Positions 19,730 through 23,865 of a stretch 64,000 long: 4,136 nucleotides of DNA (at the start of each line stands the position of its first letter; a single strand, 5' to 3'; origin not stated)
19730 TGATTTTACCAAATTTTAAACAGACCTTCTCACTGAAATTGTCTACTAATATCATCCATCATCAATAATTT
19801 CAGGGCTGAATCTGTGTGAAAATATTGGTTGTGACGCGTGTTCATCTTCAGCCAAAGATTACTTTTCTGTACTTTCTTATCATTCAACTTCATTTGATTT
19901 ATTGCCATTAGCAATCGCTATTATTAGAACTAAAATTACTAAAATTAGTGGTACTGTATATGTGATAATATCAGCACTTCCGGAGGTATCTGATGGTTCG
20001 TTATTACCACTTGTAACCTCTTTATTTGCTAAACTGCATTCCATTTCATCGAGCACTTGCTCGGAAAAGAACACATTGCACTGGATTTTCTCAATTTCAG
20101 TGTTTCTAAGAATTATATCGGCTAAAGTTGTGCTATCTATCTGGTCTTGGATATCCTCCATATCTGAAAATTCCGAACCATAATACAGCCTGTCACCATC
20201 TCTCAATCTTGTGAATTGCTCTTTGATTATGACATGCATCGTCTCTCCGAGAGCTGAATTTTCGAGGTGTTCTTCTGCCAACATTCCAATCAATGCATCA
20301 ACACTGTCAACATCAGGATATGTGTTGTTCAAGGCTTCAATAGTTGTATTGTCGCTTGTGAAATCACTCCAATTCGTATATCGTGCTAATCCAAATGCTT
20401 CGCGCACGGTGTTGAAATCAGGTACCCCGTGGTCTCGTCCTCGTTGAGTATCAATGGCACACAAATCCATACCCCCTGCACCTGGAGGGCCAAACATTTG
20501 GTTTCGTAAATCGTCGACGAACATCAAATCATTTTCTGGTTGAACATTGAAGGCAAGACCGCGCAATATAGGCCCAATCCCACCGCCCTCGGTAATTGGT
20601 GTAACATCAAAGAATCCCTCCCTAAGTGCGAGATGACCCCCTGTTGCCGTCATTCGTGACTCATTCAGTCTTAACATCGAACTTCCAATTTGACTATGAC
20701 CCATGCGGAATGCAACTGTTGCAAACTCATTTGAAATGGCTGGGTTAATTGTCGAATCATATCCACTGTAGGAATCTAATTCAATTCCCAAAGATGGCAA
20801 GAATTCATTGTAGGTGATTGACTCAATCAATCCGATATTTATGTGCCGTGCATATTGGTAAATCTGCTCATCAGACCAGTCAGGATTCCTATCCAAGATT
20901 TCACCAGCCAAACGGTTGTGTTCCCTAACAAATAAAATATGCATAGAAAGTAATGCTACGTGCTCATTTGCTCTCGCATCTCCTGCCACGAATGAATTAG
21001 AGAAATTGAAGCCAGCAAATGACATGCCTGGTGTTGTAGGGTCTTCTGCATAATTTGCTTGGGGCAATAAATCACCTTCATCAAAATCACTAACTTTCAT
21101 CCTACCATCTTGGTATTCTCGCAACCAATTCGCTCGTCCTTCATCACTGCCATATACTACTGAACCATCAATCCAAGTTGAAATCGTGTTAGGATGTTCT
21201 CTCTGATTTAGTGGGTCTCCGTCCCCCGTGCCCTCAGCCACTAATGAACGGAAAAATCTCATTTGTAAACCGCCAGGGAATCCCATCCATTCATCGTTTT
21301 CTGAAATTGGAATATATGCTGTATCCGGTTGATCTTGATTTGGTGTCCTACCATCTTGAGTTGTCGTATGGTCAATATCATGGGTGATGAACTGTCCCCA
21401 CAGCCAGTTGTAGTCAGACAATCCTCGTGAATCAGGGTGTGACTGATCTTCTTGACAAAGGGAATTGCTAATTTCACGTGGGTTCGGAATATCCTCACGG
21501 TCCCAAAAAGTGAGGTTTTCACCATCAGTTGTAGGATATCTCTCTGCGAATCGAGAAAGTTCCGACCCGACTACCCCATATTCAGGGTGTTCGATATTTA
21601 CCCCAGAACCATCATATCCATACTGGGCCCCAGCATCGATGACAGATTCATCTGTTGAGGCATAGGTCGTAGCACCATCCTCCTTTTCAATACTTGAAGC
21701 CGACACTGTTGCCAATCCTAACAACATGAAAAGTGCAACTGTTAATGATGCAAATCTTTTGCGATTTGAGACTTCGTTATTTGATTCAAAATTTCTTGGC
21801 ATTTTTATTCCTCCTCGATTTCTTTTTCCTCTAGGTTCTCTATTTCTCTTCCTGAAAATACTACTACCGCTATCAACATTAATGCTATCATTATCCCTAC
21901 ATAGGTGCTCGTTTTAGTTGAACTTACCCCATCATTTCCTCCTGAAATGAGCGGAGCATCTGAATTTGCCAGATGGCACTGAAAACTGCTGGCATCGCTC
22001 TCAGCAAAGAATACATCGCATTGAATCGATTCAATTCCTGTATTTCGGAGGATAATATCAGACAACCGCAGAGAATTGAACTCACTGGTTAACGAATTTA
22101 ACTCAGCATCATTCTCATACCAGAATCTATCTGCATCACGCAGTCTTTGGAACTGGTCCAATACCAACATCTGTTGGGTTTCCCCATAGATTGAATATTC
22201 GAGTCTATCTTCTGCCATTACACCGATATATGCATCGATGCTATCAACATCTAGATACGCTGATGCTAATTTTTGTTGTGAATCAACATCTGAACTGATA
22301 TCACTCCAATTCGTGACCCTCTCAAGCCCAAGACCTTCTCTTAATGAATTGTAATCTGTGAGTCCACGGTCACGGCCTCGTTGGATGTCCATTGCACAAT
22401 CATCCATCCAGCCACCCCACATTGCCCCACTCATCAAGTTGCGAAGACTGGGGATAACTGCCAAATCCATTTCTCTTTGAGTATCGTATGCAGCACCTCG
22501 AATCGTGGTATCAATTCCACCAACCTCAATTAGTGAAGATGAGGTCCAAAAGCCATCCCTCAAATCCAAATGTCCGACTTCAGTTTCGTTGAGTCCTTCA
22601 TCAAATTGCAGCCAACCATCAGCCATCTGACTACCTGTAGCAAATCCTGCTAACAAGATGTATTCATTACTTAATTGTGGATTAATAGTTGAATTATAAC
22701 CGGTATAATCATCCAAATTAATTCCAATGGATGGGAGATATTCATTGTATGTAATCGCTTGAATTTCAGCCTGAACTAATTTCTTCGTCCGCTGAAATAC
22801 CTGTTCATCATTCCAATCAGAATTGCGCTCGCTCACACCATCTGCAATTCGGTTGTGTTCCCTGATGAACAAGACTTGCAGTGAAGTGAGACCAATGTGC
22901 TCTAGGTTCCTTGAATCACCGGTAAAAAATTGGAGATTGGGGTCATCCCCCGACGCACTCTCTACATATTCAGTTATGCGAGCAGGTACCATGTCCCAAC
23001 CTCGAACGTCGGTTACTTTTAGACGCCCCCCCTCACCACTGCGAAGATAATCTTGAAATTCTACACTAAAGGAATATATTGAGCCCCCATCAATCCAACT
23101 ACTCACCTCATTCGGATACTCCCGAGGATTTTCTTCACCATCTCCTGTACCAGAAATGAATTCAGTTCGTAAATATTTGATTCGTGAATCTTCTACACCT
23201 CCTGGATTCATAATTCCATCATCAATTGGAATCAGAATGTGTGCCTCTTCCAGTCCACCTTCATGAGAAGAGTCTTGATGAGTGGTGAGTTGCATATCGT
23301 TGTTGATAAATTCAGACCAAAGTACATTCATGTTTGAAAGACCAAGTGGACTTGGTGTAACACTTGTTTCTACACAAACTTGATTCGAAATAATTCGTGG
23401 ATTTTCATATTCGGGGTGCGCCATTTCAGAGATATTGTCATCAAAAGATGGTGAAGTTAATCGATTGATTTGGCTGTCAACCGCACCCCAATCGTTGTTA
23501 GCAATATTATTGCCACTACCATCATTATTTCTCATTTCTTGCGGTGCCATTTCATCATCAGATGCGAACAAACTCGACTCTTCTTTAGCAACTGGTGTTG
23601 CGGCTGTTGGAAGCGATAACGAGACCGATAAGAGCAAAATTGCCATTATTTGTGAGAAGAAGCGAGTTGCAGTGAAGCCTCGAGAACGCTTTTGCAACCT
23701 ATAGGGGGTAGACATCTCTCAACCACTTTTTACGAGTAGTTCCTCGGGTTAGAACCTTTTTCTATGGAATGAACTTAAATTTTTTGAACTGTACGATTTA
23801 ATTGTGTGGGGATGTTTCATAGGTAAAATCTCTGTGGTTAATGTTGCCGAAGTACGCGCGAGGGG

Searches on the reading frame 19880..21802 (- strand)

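Call 8: search_protein_families(library=pfam, proteins=[window:19880-21802:-], max_evalue=0.001)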
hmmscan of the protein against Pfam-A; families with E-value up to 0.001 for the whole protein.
window:19880-21802:- (640 aa): 1 family
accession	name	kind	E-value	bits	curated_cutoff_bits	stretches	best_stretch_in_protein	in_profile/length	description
PF03098.20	An_peroxidase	-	1.5e-141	473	25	1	63-578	4-530/530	Animal haem peroxidase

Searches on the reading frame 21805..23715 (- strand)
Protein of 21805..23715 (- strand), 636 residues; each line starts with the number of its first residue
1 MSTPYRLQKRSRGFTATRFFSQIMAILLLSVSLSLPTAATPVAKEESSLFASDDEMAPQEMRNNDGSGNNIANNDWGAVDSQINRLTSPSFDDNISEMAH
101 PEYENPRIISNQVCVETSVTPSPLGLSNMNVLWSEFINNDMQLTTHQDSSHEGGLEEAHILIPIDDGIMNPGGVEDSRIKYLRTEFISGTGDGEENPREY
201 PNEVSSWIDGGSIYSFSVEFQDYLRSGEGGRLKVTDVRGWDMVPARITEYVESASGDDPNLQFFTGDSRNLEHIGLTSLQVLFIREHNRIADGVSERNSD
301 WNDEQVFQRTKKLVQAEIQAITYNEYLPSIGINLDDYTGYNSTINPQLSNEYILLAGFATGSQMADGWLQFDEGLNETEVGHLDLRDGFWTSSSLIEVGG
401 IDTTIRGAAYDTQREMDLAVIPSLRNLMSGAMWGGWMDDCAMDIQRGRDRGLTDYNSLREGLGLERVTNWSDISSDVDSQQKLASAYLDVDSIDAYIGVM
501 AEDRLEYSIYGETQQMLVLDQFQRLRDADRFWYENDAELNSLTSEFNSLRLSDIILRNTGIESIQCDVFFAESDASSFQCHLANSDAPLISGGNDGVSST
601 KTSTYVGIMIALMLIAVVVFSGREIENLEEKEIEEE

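Call 8: search_protein_families(library=pfam, proteins=[window:21805-23715:-], max_evalue=0.001)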
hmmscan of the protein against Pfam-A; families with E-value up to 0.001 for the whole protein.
window:21805-23715:- (636 aa): 1 family
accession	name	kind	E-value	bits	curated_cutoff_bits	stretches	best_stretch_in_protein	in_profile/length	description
PF03098.20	An_peroxidase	-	2.6e-115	386.4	25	1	62-569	2-530/530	Animal haem peroxidase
